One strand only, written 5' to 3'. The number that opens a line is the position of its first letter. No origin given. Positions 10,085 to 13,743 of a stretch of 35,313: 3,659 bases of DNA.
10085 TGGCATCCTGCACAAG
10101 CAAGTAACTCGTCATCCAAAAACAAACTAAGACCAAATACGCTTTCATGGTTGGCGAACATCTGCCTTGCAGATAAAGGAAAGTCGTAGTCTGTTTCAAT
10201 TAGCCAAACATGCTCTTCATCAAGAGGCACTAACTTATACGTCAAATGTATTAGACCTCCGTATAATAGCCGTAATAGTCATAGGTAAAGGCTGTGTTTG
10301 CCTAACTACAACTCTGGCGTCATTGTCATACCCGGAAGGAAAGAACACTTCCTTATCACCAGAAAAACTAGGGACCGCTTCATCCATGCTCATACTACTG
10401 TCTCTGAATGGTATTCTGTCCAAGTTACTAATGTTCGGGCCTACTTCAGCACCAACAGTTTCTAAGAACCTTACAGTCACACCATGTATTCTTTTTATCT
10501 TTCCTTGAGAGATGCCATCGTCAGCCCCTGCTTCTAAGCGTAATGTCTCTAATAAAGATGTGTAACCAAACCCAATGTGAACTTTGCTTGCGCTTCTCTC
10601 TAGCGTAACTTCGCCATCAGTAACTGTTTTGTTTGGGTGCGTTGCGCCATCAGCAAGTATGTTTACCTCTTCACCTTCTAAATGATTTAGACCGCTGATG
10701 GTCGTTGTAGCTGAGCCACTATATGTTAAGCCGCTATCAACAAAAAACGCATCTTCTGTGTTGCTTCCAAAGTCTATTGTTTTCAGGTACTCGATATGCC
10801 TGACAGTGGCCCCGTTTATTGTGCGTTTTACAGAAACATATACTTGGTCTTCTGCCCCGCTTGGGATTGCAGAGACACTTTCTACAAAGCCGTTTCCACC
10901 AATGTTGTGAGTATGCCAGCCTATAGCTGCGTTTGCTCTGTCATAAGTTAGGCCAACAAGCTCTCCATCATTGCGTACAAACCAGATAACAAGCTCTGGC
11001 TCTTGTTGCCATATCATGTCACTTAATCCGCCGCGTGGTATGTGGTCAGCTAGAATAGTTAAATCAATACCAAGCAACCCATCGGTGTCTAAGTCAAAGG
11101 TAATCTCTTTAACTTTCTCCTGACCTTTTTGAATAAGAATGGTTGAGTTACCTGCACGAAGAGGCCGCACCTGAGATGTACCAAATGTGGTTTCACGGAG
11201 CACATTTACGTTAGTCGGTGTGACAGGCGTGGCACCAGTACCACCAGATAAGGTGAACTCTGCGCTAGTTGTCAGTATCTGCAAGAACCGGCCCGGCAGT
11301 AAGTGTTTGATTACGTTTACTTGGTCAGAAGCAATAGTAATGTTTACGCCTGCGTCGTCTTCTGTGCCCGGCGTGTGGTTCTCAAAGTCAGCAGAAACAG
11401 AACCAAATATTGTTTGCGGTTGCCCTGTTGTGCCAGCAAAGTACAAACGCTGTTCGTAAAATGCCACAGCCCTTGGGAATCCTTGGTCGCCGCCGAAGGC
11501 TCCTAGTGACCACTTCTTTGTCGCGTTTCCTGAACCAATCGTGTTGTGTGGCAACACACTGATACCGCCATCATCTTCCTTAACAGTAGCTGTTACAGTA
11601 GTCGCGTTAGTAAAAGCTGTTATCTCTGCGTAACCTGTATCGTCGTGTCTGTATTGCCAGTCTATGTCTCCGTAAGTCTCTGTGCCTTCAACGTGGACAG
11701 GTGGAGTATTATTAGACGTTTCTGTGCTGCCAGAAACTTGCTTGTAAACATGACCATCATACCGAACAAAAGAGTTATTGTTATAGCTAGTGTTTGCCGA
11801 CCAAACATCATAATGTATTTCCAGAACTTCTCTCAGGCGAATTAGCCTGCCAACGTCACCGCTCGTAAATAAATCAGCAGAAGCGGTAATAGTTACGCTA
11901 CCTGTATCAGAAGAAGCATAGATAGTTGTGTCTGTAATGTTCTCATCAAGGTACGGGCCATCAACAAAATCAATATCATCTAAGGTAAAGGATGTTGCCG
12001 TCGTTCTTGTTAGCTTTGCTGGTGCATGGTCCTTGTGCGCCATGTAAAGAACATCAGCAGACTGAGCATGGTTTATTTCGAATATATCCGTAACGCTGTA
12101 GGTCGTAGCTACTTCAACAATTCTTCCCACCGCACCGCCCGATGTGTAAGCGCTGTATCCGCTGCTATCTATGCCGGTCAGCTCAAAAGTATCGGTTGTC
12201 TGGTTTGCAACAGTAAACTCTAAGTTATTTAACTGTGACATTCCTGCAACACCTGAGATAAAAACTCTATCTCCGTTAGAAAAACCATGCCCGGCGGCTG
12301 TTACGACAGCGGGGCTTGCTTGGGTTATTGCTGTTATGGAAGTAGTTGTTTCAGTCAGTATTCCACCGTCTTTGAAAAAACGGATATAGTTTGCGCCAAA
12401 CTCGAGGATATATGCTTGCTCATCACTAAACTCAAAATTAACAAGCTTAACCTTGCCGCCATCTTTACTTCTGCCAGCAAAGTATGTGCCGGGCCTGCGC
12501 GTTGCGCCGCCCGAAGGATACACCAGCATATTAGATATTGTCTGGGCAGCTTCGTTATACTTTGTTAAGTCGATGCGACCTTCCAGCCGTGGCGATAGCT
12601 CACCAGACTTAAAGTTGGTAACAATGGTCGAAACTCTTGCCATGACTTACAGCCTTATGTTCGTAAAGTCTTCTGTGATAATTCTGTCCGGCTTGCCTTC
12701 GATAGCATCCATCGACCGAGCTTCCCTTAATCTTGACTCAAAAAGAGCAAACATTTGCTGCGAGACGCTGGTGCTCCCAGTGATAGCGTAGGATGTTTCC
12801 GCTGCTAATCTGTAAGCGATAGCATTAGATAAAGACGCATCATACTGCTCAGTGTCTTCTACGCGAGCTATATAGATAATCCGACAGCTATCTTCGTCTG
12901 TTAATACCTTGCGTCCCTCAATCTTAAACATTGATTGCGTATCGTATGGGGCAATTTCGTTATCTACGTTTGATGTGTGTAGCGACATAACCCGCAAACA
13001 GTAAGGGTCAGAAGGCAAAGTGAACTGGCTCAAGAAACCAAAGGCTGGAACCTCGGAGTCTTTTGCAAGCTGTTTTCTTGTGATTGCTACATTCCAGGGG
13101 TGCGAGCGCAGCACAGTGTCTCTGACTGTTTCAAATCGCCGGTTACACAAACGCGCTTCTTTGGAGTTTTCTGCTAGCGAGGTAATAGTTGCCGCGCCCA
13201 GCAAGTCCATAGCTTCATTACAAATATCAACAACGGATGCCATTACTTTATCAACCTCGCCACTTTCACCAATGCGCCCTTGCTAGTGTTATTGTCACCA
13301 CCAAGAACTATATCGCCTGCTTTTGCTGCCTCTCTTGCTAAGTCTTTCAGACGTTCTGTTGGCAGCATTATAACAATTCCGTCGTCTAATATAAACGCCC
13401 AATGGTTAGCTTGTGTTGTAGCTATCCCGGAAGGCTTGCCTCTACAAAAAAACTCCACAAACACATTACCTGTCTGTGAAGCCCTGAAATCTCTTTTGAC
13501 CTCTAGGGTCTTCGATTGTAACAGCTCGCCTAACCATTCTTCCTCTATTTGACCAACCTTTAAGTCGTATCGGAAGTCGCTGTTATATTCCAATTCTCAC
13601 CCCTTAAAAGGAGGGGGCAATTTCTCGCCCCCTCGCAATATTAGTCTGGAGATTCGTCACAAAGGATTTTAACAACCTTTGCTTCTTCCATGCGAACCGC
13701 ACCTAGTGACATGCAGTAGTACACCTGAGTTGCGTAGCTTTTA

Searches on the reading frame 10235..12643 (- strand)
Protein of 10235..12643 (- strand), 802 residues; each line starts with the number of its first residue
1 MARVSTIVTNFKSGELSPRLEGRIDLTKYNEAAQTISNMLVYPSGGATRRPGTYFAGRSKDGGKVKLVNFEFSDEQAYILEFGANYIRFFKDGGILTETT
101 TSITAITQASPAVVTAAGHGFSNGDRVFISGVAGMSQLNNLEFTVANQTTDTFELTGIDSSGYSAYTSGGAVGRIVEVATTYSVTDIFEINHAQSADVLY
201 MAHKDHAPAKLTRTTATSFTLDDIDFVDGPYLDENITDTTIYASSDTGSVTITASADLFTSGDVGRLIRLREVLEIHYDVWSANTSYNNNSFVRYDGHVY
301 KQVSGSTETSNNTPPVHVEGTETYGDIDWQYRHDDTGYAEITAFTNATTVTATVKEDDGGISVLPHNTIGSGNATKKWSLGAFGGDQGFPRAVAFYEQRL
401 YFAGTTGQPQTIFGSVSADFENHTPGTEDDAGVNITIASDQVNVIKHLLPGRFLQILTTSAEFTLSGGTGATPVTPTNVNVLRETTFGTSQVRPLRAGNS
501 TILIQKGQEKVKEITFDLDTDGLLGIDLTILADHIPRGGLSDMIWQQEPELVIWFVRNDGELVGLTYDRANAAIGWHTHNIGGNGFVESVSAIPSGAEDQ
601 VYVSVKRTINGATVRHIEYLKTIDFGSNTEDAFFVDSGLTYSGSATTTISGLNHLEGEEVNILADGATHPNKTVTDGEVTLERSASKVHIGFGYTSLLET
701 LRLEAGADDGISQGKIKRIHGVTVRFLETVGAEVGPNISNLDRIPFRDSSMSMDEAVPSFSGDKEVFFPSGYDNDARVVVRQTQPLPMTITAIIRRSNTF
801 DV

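Call 47: search_protein_families(library=phrogs, proteins=[window:10235-12643:-], max_evalue=0.001)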
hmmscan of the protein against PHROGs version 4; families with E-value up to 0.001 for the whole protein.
window:10235-12643:- (802 aa): 5 families
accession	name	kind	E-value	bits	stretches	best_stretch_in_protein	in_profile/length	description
phrog_376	-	tail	2.3e-217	724.8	1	1-797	1-707/712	tail protein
phrog_15566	-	tail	4.8e-100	336.6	2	371-647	29-304/552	tail protein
phrog_20269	-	unknown function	1.1e-64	219.8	1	5-422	4-334/374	-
phrog_30010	-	unknown function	1.3e-33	117.6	2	509-644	189-322/517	-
phrog_584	-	tail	2.5e-16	61.1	1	98-191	18-110/218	major tail protein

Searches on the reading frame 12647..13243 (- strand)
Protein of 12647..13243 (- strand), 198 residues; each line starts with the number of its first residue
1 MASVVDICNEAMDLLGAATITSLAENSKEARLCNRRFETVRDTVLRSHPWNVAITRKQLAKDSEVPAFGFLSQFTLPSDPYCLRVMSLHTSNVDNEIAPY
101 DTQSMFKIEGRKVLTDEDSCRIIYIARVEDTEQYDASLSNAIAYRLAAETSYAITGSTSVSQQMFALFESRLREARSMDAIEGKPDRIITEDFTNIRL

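Call 47: search_protein_families(library=phrogs, proteins=[window:12647-13243:-], max_evalue=0.001)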
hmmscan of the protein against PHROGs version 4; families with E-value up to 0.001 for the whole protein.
window:12647-13243:- (198 aa): 2 families
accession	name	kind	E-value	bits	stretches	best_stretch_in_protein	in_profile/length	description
phrog_394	-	tail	1.5e-52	178.8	1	1-197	1-188/190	tail protein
phrog_9239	-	tail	2.6e-10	40.4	1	1-197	1-188/741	tail tubular protein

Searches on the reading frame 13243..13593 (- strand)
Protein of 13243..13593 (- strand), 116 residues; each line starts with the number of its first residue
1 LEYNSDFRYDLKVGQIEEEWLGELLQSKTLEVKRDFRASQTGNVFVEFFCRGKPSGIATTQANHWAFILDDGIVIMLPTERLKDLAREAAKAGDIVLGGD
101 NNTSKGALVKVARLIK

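Call 47: search_protein_families(library=phrogs, proteins=[window:13243-13593:-], max_evalue=0.001)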
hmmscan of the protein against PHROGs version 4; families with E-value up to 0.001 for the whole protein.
window:13243-13593:- (116 aa): 1 family
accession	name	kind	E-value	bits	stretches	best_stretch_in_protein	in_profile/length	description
phrog_13596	-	unknown function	1.6e-25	90.6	1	3-114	5-121/131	-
